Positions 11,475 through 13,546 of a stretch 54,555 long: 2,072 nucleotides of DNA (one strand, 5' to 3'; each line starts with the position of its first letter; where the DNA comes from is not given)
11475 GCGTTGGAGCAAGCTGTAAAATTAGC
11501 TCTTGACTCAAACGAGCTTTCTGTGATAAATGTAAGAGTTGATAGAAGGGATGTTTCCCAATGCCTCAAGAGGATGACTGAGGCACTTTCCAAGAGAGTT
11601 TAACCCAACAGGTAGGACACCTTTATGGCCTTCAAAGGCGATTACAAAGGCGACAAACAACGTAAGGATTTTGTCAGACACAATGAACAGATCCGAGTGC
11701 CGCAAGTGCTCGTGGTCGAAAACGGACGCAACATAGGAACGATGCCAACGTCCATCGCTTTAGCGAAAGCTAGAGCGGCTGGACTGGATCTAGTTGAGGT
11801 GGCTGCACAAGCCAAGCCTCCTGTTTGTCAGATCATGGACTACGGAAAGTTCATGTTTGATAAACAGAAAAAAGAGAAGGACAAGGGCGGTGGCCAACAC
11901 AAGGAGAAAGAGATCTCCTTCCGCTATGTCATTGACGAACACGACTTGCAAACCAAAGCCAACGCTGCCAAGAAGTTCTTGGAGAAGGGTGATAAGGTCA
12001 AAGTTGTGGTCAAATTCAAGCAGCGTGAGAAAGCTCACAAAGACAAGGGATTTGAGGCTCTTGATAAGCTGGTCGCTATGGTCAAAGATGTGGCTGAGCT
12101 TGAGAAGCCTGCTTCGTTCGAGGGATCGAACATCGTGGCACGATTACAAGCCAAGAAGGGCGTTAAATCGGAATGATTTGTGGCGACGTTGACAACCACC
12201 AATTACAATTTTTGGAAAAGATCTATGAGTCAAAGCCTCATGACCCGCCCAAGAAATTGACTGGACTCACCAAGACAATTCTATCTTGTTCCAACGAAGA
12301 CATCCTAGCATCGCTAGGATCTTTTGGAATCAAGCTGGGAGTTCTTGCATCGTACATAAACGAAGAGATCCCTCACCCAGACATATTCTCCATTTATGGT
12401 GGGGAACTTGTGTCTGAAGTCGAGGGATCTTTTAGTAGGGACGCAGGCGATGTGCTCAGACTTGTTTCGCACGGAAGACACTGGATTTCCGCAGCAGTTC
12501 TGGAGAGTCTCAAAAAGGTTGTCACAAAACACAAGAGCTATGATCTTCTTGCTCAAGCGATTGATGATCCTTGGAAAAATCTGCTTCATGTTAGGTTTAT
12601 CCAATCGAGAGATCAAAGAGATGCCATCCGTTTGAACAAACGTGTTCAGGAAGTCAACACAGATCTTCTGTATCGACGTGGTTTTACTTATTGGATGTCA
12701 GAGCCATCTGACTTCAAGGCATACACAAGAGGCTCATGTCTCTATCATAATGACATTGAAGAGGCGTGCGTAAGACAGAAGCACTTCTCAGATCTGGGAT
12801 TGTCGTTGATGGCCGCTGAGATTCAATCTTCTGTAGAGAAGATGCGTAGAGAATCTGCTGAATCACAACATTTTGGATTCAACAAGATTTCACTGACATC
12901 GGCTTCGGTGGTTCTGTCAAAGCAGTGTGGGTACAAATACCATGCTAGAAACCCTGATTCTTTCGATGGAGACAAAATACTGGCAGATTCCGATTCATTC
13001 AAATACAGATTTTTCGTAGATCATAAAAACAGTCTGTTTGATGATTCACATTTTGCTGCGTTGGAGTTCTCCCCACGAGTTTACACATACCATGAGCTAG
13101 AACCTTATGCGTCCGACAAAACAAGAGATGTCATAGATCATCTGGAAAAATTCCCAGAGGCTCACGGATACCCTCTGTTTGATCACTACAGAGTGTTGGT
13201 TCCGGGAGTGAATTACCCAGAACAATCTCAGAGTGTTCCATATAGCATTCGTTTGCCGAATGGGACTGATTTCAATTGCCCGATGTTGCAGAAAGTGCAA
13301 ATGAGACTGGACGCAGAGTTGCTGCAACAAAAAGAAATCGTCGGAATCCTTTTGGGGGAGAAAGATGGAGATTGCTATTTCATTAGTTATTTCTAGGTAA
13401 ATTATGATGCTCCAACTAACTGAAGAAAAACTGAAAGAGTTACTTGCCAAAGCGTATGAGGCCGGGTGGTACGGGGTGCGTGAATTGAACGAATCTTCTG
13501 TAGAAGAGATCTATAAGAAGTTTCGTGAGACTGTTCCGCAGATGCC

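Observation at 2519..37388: Phage-encoded translation toolkit: bS21, IF1 (with loop insertion), IF3, peptide deformylase, DnaJ and two Rim-like acetyltransferases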

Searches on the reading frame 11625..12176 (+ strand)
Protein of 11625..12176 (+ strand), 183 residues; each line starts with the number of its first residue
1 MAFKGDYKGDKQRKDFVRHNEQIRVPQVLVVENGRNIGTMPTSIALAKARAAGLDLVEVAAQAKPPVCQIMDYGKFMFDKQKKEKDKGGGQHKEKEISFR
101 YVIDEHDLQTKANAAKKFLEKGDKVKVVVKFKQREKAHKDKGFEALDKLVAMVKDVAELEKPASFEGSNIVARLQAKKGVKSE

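Call 4: search_protein_families(library=pfam, proteins=[window:11625-12176:+], max_evalue=0.01)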
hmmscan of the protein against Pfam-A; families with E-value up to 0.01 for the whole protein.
window:11625-12176:+ (183 aa): 3 families
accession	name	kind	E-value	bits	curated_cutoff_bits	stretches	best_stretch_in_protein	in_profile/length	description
PF05198.21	IF3_N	-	1.1e-27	96.4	26.9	1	20-86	2-69/70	Translation initiation factor IF-3, N-terminal domain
PF00707.27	IF3_C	-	2.7e-26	91.8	34.8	1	95-176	4-85/86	Translation initiation factor IF-3, C-terminal domain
PF14877.11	mIF3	-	0.00079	19.6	33.8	1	72-139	106-173/177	Mitochondrial translation initiation factor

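Call 5: search_protein_families(library=ncbifam, proteins=[window:11625-12176:+], max_evalue=0.01)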
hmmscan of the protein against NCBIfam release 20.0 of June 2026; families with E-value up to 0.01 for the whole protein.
window:11625-12176:+ (183 aa): 1 family
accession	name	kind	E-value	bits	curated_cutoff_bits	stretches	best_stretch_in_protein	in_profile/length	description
TIGR00168.2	infC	equivalog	4.7e-45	153.4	60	1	17-178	5-169/170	translation initiation factor IF-3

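Call 12: find_encoding_contigs(protein=window:11625-12176:+, flank=10000, max_places=6)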
Protein window:11625-12176:+ (183 aa): 1 contig read that carries it; 1 place shown.
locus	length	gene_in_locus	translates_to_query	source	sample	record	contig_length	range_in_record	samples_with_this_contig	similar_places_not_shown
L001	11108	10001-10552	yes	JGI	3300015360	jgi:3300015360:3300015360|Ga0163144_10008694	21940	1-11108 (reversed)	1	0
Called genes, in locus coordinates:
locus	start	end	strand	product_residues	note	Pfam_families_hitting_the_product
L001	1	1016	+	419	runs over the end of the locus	-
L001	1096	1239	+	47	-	-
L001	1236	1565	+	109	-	-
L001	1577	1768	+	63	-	-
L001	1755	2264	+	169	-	PF01327:Pep_deformylase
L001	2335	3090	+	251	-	-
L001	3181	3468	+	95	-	-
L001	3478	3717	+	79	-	-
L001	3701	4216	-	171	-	-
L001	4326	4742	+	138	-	-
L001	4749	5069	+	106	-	-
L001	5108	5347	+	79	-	-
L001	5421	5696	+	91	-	-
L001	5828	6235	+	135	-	-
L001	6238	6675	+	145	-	-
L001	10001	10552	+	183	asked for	PF05198:IF3_N, PF00707:IF3_C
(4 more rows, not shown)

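Call 18: find_homologous_proteins(query=window:11625-12173:+)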
Query window:11625-12173:+ (183 aa): 4321 proteins with E <= 0.001 among 4521 candidates; the best 120 are listed.
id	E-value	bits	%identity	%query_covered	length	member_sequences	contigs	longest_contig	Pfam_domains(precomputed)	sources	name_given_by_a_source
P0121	3.2e-104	364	95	100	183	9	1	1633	PF00707.28,PF05198.22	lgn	-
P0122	9.8e-103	359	93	100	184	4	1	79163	PF00707.28,PF05198.22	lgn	-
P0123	6.2e-98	343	91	100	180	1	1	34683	PF00707.28,PF05198.22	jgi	jgi:translation initiation factor IF-3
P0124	2.0e-94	332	85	100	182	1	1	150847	PF00707.28,PF05198.22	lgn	-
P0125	6.0e-90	317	83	100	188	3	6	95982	PF00707.28,PF05198.22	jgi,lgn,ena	-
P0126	9.8e-90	317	81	100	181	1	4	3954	PF00707.28,PF05198.22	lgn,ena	-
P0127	1.5e-89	316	83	98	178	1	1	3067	PF00707.28,PF05198.22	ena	-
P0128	1.2e-88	313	83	100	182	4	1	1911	PF00707.28,PF05198.22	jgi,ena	-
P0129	2.0e-87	309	83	98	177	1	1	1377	PF00707.28,PF05198.22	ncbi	-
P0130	8.0e-87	307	80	100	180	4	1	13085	PF00707.28,PF05198.22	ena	-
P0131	2.1e-86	306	83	99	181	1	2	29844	PF00707.28,PF05198.22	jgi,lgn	jgi:translation initiation factor IF-3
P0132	2.3e-85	303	81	97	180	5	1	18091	PF00707.28,PF05198.22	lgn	-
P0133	1.1e-84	300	80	100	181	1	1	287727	PF00707.28,PF05198.22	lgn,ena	-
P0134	3.7e-84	299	78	100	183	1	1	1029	PF00707.28,PF05198.22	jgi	jgi:translation initiation factor IF-3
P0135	2.2e-83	296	72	100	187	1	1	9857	PF00707.28,PF05198.22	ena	-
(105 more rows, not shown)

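Call 20: find_related_loci(query=window:11625-12173:+, collection=viral_contigs, flank=10000)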
Query window:11625-12173:+ (183 aa) in viral_contigs; peptide patterns used: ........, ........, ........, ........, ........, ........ (x = any residue, [..] = any of these).
15 stretches matched a pattern; 2 encode a relative of the query (tblastn E <= 1e-3); 2 distinct loci.
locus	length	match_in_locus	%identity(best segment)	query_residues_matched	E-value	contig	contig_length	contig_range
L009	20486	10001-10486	63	15-178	5e-70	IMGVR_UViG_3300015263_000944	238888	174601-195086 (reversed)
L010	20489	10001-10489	60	14-179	8e-56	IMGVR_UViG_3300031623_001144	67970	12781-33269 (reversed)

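Call 28: search_dna_similar(query=window:11625-12173:+, collection=phages, mode=protein, max_rows=25)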
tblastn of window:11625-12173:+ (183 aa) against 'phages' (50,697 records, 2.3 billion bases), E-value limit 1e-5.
Records with a match: 27; places in all: 27; records where one place covers at least 80% of the query: 24.
Best place of each record, by identity: <60% 27.
By first word of the organism name: Bacteriophage 11; uncultured 3; Vibrio 2; Enterococcus 2; Listeria 2; Acinetobacter 2; Agrobacterium 2; Staphylococcus 1; Pseudomonas 1; Sinorhizobium 1.
By host as written in the record: - 17; Listeria monocytogenes 2; Agrobacterium tumefaciens C58 2; Vibrio anguillarum strain 90-11-286 1; Vibrio anguillarum strain PF430-3 1; Staphylococcus aureus 1; Enterococcus faecalis 1; Pseudomonas sp. 1; and 1 more.
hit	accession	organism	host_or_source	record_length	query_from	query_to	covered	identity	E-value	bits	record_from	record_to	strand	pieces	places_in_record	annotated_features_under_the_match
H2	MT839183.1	Bacteriophage sp.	human fecal samples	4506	20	177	86%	44.7%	8e-21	94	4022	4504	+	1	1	record has no annotation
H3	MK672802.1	Vibrio phage Va_90-11-286_p16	Vibrio anguillarum strain 90-11-286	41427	18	178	88%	40.4%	2e-11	67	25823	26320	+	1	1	translation initiation factor protein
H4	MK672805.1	Vibrio phage Va_PF430-3_p42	Vibrio anguillarum strain PF430-3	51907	18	178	88%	40.4%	2e-11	67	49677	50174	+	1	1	translation initiation factor protein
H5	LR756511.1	uncultured phage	metagenomic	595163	11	178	92%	38.6%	4e-24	103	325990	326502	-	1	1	record has no annotation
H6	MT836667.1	Bacteriophage sp.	human fecal samples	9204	20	172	84%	42.0%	9e-15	77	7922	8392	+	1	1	record has no annotation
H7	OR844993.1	Staphylococcus phage SA 1306 Kay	Staphylococcus aureus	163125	14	174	88%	39.6%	1e-13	74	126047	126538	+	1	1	record has no annotation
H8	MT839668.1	Bacteriophage sp.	human fecal samples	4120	20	179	87%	39.9%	9e-16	80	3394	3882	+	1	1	record has no annotation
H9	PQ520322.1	Enterococcus phage IME_EF3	-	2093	20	177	86%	40.4%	2e-14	76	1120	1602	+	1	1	record has no annotation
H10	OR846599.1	Enterococcus phage Efs 1-1-1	Enterococcus faecalis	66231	20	177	86%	40.4%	2e-14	76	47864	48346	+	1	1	record has no annotation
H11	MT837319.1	Bacteriophage sp.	human fecal samples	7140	15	171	86%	40.6%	1e-10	65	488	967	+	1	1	record has no annotation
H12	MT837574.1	Bacteriophage sp.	human fecal samples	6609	20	177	86%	39.1%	1e-14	77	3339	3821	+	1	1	record has no annotation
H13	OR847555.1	Listeria phage LM 4-11-1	Listeria monocytogenes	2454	20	177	86%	39.1%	3e-13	72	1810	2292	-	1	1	record has no annotation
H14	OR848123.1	Listeria phage LM 4-14-1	Listeria monocytogenes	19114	20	177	86%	39.1%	4e-13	72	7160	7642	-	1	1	record has no annotation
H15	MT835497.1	Bacteriophage sp.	human fecal samples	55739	18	171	84%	40.1%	2e-14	76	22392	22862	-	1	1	record has no annotation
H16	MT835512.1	Bacteriophage sp.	human fecal samples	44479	20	170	83%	40.3%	2e-15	79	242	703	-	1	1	record has no annotation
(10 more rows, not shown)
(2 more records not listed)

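Call 69: find_encoding_contigs(protein=P0133, flank=10000, max_places=2)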
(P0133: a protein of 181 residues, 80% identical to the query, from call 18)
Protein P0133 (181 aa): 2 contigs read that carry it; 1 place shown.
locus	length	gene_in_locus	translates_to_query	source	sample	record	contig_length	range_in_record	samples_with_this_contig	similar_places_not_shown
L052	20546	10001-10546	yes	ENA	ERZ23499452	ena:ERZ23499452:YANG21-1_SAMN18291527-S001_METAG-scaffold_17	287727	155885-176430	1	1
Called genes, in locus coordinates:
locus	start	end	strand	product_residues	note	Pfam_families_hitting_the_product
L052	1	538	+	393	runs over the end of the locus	-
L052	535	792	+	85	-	-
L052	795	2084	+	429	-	-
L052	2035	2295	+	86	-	PF01165:Ribosomal_S21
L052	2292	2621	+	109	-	-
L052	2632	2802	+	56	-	-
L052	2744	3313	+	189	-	PF01327:Pep_deformylase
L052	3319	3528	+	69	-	-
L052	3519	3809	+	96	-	-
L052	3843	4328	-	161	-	-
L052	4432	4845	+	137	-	-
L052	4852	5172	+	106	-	-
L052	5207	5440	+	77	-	-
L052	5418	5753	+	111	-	-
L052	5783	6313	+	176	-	-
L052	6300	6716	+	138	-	-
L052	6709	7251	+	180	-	PF00383:dCMP_cyt_deam_1, PF14437:MafB19-deam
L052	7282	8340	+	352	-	-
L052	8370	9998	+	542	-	PF02776:TPP_enzyme_N, PF00205:TPP_enzyme_M, PF02775:TPP_enzyme_C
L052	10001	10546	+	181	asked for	PF05198:IF3_N, PF00707:IF3_C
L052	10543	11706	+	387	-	-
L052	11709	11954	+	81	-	-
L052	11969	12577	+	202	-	PF13420:Acetyltransf_4 (weak)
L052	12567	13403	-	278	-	PF00535:Glycos_transf_2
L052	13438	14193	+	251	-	PF00535:Glycos_transf_2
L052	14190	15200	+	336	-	PF00226:DnaJ, PF01556:DnaJ_C, PF00684:DnaJ_CXXCXGXG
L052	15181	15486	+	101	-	-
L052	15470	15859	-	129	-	-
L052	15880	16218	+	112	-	-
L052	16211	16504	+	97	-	-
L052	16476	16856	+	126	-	-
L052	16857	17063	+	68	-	-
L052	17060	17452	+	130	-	-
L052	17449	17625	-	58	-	-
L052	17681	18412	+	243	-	PF00535:Glycos_transf_2, PF13641:Glyco_tranf_2_3 (weak)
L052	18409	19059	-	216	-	-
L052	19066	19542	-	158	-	-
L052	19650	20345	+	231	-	PF02562:PhoH, PF13245:AAA_19 (faint)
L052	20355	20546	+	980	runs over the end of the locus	-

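Call 91: search_solved_structures(query=window:11625-12173:+, max_evalue=0.001, show_alignments=2)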
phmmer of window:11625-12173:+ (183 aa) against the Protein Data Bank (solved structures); distinct sequences matched with E-value up to 0.001: 12.
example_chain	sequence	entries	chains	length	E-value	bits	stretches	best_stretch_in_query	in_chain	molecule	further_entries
5me0_Y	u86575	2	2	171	5.3e-35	124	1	14-177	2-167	Translation initiation factor IF-3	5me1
8jsg_A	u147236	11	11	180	1.7e-30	109.4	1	18-178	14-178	Translation initiation factor IF-3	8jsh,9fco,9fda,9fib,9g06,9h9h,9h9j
5lmn_X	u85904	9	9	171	2.9e-29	105.3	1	19-167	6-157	Translation initiation factor IF-3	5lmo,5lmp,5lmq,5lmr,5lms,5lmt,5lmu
5me0_Z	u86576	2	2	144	1.8e-28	102.7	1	44-178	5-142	Translation initiation factor IF-3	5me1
1tif_A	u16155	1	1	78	1.2e-16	64.3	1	14-86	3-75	TRANSLATION INITIATION FACTOR 3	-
1tig_A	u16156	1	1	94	1.1e-14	57.9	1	95-177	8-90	TRANSLATION INITIATION FACTOR 3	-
1i96_V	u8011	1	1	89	3.3e-13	53.1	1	95-167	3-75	TRANSLATION INITIATION FACTOR IF3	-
2ife_A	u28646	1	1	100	1e-11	48.2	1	93-178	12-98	PROTEIN (TRANSLATION INITIATION FACTOR IF3)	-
6o6d_A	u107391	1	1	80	2.6e-11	46.9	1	20-86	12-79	Translation initiation factor IF-3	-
6vrj_A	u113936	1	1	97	2.7e-10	43.6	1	90-178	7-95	Translation initiation factor IF-3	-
2m71_A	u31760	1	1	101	9.2e-07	32.1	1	95-177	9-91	Translation initiation factor IF-3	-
2crq_A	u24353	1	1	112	0.00038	23.6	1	91-169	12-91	mitochondrial translational initiation factor 3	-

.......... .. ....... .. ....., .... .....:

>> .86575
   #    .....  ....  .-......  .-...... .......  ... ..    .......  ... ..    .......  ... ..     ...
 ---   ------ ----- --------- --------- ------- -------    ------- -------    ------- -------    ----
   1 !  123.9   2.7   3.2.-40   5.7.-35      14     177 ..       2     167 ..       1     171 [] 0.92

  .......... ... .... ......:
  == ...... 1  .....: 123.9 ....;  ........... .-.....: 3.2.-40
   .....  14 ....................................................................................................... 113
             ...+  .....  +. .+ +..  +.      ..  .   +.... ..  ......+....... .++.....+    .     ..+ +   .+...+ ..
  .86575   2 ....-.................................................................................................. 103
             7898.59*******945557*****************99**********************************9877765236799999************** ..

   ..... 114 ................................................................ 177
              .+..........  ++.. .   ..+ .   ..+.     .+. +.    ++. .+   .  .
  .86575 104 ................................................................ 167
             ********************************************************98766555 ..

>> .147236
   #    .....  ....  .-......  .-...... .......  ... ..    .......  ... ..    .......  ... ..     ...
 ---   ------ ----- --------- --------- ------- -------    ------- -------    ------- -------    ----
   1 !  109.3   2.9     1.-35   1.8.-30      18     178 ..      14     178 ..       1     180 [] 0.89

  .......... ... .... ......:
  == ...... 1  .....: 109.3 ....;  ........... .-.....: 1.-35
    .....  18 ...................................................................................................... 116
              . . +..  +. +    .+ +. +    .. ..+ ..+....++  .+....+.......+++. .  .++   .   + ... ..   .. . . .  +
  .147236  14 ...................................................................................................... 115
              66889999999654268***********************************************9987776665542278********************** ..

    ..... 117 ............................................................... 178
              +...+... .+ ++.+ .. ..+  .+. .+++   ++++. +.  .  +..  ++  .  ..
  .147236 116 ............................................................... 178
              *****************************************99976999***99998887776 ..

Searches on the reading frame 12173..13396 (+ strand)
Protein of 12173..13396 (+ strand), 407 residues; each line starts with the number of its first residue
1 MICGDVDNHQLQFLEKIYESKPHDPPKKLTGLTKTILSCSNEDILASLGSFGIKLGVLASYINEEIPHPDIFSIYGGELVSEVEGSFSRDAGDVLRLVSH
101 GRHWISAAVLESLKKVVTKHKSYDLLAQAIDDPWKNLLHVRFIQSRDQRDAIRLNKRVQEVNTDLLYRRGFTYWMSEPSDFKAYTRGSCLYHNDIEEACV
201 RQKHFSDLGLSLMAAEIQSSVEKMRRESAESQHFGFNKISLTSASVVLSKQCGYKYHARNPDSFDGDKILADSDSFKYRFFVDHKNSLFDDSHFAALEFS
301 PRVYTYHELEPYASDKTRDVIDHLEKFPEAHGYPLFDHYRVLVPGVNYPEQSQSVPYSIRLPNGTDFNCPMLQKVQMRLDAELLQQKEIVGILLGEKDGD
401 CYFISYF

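Call 8: search_protein_families(library=pfam, proteins=[window:12173-13396:+], max_evalue=0.001)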
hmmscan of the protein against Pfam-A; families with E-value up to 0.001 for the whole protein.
window:12173-13396:+ (407 aa): 0 families

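Call 11: search_protein_families(library=phrogs, proteins=[window:12173-13396:+], max_evalue=0.001)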
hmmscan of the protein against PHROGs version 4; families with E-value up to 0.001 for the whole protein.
window:12173-13396:+ (407 aa): 0 families

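Call 96: search_solved_structures(query=A3, max_evalue=1)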
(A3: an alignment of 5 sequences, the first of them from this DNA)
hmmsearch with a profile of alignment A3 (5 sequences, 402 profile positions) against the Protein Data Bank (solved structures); distinct sequences matched with E-value up to 1: 0.
